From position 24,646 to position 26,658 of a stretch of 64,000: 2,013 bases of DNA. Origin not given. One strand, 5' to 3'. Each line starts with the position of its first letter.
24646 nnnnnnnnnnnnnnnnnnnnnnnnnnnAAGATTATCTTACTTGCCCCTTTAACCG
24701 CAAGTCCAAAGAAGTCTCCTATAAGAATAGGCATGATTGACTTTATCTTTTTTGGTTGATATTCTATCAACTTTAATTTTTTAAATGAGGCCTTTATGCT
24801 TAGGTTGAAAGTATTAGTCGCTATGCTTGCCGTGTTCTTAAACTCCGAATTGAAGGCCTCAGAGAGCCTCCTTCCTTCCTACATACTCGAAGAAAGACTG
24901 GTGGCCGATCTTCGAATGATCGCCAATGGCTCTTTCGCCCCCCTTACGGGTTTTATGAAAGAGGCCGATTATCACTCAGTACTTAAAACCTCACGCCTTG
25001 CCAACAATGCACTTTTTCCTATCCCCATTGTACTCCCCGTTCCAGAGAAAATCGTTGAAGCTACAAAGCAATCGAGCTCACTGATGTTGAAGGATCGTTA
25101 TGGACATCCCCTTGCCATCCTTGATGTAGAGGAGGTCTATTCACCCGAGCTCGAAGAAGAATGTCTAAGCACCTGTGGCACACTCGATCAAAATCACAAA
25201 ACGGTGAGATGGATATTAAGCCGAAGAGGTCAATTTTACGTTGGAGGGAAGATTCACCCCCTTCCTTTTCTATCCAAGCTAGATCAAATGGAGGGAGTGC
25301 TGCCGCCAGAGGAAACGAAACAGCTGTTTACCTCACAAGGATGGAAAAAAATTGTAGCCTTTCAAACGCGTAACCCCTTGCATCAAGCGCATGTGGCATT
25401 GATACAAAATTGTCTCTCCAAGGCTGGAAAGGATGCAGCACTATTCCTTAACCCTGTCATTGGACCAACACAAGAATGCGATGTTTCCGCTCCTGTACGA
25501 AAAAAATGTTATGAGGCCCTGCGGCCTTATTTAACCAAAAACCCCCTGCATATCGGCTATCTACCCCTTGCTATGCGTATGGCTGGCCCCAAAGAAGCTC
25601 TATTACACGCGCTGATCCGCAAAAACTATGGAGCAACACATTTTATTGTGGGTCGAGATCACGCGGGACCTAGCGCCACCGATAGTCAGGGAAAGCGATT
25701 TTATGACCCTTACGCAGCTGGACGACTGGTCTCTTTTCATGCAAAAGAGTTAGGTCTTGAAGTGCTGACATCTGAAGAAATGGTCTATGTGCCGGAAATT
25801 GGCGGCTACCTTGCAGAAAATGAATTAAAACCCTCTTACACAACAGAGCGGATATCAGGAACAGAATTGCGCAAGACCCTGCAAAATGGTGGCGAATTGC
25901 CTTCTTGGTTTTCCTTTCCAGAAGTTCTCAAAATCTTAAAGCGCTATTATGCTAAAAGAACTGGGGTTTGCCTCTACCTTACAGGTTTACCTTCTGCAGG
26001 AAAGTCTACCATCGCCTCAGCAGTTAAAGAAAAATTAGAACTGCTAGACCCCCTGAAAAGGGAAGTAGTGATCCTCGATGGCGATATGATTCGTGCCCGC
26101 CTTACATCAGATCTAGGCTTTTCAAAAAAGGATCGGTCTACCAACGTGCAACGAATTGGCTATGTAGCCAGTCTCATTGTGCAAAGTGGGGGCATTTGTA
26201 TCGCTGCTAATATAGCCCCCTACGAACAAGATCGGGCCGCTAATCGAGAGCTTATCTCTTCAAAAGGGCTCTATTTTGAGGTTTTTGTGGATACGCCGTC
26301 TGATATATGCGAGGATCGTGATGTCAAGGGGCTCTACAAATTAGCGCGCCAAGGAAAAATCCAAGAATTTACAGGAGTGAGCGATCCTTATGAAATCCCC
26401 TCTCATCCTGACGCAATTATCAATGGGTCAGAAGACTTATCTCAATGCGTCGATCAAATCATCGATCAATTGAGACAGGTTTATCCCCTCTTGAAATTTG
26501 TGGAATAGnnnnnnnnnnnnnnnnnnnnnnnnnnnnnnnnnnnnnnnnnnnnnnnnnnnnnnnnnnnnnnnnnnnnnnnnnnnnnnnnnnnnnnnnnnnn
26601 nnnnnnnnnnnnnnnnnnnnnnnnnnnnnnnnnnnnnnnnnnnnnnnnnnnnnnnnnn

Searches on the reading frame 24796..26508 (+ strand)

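Call 81: search_protein_families(library=pfam, proteins=[window:24796-26508:+], max_evalue=0.001)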
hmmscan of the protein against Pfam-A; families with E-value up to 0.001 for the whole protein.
window:24796-26508:+ (570 aa): 5 families
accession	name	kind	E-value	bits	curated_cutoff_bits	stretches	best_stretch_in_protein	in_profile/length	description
PF01747.23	ATP-sulfurylase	-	2e-71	240.2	24.3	1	169-383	5-211/212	ATP-sulfurylase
PF01583.26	APS_kinase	-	3.5e-54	183.4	21.1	1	390-542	2-151/152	Adenylylsulphate kinase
PF14306.12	PUA_2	-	3.9e-38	131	27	1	17-154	19-155/159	PUA-like domain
PF13671.12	AAA_33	-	0.00015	22.5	27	1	394-509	3-115/143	AAA domain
PF06414.18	Zeta_toxin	-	0.00036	20.5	22.3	1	384-452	10-74/199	Zeta toxin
